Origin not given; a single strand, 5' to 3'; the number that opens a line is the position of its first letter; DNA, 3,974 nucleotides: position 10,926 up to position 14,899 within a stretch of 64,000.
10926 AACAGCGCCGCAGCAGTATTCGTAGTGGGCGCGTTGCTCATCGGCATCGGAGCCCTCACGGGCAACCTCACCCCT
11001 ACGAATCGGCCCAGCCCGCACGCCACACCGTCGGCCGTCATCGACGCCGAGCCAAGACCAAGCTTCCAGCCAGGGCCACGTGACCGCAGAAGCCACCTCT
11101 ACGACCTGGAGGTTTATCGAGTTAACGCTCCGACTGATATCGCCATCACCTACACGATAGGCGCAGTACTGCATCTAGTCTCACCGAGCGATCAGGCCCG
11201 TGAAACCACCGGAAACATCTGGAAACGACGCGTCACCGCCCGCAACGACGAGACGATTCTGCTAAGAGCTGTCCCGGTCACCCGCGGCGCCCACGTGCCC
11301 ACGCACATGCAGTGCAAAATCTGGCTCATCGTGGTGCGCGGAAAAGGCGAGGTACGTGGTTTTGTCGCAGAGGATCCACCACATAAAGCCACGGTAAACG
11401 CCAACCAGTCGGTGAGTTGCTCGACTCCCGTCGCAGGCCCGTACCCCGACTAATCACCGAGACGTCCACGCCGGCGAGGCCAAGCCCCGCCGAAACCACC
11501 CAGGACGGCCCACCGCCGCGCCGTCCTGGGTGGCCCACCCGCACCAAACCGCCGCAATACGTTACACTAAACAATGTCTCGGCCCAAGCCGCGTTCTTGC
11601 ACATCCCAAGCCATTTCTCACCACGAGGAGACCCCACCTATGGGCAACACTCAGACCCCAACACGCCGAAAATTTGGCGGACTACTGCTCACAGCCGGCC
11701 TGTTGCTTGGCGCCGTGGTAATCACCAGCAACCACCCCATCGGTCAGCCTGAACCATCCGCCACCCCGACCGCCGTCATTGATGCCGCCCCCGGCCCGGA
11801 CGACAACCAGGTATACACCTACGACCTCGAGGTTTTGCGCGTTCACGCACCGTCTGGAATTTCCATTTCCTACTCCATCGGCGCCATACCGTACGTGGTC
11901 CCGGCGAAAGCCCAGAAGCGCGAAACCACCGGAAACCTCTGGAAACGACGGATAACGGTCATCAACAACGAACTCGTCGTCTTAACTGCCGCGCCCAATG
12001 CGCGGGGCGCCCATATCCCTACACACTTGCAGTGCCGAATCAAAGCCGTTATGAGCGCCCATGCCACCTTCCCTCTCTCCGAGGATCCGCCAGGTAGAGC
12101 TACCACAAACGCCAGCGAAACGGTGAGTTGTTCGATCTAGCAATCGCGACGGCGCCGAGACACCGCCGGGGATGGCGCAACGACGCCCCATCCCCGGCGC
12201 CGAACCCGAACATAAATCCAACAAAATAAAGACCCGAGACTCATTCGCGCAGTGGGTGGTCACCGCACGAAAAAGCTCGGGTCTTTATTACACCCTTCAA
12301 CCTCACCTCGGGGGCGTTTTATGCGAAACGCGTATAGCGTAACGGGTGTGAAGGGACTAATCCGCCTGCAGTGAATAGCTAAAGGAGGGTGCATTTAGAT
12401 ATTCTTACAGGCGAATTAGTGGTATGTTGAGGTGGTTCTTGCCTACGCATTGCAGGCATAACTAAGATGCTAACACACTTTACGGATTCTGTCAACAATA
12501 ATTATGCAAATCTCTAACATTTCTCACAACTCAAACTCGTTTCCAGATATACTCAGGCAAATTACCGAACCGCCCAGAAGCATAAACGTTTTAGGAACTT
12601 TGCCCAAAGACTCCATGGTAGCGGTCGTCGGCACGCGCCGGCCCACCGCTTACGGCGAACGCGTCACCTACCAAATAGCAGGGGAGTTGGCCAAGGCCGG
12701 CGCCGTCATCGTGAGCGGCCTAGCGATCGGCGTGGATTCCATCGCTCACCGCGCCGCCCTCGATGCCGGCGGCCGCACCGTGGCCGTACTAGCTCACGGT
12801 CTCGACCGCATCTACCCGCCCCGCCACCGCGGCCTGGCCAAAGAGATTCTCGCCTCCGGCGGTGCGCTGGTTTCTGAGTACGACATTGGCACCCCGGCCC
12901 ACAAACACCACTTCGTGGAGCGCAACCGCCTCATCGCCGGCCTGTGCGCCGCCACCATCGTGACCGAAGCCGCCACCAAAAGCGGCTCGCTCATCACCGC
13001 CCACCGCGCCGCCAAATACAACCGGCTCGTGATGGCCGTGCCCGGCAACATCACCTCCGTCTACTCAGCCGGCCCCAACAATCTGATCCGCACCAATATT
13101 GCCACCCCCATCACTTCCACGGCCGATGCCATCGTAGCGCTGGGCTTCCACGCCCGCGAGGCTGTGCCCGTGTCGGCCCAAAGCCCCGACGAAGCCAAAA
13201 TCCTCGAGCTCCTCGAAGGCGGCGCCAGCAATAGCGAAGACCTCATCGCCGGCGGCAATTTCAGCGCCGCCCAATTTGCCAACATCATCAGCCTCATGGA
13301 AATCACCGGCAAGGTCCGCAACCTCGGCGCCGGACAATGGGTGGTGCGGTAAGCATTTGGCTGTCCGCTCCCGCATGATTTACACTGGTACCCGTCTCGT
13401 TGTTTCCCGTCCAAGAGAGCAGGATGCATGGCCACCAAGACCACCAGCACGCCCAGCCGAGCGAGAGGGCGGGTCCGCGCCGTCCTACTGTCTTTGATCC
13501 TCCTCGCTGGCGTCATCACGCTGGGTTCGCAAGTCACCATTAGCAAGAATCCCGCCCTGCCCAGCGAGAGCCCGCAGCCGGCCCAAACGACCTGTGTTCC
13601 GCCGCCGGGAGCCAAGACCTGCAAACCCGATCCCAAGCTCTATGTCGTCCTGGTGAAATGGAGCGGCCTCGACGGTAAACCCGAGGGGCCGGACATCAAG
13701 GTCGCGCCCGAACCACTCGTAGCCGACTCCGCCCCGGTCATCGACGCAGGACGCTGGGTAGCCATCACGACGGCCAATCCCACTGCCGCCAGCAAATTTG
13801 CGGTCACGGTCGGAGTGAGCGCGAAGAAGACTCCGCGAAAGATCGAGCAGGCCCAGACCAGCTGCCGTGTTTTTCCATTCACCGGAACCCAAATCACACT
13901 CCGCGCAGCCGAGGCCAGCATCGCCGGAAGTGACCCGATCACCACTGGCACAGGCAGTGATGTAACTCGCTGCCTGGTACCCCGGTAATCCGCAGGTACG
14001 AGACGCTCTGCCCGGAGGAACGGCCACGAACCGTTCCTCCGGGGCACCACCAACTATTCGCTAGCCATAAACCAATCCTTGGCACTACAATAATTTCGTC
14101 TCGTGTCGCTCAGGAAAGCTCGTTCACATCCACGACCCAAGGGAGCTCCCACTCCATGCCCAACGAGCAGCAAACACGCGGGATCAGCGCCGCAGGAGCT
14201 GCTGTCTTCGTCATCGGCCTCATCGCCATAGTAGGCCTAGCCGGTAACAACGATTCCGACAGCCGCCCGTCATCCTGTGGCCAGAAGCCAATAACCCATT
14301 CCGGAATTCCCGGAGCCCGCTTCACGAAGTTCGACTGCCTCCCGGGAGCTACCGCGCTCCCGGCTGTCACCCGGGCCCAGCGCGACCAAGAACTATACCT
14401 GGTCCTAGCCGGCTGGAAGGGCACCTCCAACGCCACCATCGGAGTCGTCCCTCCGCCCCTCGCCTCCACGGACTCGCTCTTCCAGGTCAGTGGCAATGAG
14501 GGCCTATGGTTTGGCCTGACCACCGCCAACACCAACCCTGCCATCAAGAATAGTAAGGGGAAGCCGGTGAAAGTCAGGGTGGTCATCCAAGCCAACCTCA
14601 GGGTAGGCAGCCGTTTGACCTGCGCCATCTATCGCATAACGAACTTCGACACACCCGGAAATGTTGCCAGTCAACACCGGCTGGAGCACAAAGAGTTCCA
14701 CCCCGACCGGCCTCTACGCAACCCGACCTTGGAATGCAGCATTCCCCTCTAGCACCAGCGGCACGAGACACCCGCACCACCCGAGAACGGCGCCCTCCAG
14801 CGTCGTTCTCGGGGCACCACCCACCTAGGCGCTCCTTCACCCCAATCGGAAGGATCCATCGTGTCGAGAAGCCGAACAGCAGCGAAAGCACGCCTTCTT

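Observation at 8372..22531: Tandem co-oriented array of at least 15 paralogous small anchored/secreted cysteine-pair proteins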

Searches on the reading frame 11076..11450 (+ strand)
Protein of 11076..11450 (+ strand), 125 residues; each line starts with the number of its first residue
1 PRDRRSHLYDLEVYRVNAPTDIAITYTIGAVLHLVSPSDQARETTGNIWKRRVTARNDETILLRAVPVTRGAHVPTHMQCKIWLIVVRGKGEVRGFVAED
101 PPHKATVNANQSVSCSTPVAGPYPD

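Call 60: find_related_loci(query=window:11076-11450:+, collection=metagenome_contigs, flank=10000)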
Query window:11076-11450:+ (125 aa) in metagenome_contigs; peptide patterns used: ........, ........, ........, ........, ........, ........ (x = any residue, [..] = any of these).
112 stretches matched a pattern; 1 encode a relative of the query (tblastn E <= 1e-3); 1 distinct loci.
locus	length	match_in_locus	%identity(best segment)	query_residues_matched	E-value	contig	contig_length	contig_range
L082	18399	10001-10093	52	20-50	2e-5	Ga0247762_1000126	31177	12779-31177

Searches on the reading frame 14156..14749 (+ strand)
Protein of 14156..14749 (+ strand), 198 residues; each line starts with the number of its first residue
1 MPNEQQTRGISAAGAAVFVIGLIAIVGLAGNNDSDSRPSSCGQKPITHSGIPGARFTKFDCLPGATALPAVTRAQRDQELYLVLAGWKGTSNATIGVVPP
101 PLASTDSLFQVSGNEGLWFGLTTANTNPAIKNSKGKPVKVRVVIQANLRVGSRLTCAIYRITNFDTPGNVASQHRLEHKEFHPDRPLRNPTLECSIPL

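Call 70: predict_structure(alignment_id=A5)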
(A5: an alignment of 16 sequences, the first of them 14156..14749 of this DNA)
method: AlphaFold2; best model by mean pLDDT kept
length: 198 residues; sequences in the alignment: 16
mean_pLDDT: 71.9   pTM: 0.56
mean pLDDT of the five models: 71.9, 68.9, 67.8, 62.9, 61.8
residues with pLDDT >= 90: 36; 70-90: 74; 50-70: 60; < 50: 28
segments of 3 or more residues with pLDDT < 50: 1-3, 5-14, 27-40
pLDDT, mean of each block of 10 residues (from residue 1): 42 50 51 45 56 54 65 72 92 87 78 89 82 75 89 92 70 78 89 86
secondary structure, 60 per line:
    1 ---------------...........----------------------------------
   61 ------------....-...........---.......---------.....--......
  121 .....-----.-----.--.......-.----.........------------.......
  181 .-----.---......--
elements in order: H16-26 H73-76 E78-88 E92-98 E108-112 E115-125 E140-146 E153-161 E174-181 E191-196

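Call 73: fold_search(model_id=the predicted structure, library=pdb)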
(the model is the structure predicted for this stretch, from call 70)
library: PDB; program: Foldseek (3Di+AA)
matches with E <= 10: 639; with E <= 0.001: 0
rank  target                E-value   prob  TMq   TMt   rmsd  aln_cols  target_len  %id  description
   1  3u6g_B                1.1e-02  0.96  0.29  0.41   6.2       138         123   12  Crystal structure of a domain of unknown function, DUF4425 (BVU_3708) from Bacteroides vulgatus ATCC 8482 at 1.35 A re (released 2011-11-02)
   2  3u6g_A                1.5e-02  0.97  0.32  0.45   6.4       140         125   11  Crystal structure of a domain of unknown function, DUF4425 (BVU_3708) from Bacteroides vulgatus ATCC 8482 at 1.35 A re (released 2011-11-02)
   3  2lrg_MODEL_1_A        4.0e-02  0.91  0.31  0.42   6.1       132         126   10  NMR structure of the protein YP_001300941.1 from Bacteroides vulgatus (released 2012-04-18)
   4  8em5_A                5.0e-02  1.00  0.34  0.65   4.4       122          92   13  Mycobacterium thermoresistible MmpS5 (released 2023-09-27)
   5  9dpz                  7.0e-02  0.28  0.17  0.07  14.6       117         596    9  Potent inhibition of the protein arginine deiminases (PAD1-4) by targeting a Ca2+ dependent allosteric binding site (released 2025-05-28)
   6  2jdp_A                7.8e-02  0.21  0.14  0.22  14.5       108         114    8  Mutant (S23A) of Pseudomonas aeruginosa lectin II (PA-IIL) complexed with methyl-a-L-fucopyranoside (released 2007-06-12)
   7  2jdu_A                1.1e-01  0.44  0.20  0.32  14.9       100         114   15  Mutant (G24N) of Pseudomonas aeruginosa lectin II (PA-IIL) complexed with methyl-a-L-fucopyranoside (released 2007-06-12)
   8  1wd9                  1.1e-01  0.30  0.18  0.07  14.4       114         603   10  Calcium bound form of human peptidylarginine deiminase type4 (PAD4) (released 2004-07-13)
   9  9hui_B                1.2e-01  0.33  0.19  0.08  16.3       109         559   11  CryoEM structure of human peptidylarginine deiminase type 4 (PAD4) in complex with heparin oligomer (20 subunits). (released 2025-10-22)
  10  2dey_X                1.2e-01  0.28  0.18  0.07  14.4       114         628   10  Crystal structure of human peptidylarginine deiminase 4 in complex with histone H4 N-terminal tail including Arg3 (released 2006-04-11)
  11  6ob0_A                1.2e-01  0.20  0.20  0.12   9.8       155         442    8  Compound 2 bound structure of WT Lipoprotein Lipase in Complex with GPIHBP1 Mutant N78D N82D produced in HEK293-F cell (released 2019-05-08)
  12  1gzt_A                1.3e-01  0.41  0.20  0.32  14.8       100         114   15  Pseudomonas aeruginosa lectin II (PA-IIL) together with fucose (released 2002-11-19)
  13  1bci                  1.3e-01  0.23  0.18  0.25  13.8       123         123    8  C2 DOMAIN OF CYTOSOLIC PHOSPHOLIPASE A2, NMR, MINIMIZED AVERAGE STRUCTURE (released 1998-11-25)
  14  4y6t_A                1.3e-01  0.21  0.18  0.22  11.8       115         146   15  Structure of Tobacco streak virus coat protein dimer at 2.4 Angstroms resolution (released 2016-01-20)
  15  2dw5                  1.4e-01  0.28  0.18  0.07  14.4       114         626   10  Crystal structure of human peptidylarginine deiminase 4 in complex with N-alpha-benzoyl-N5-(2-fluoro-1-iminoethyl)-L-orn (released 2006-10-17)
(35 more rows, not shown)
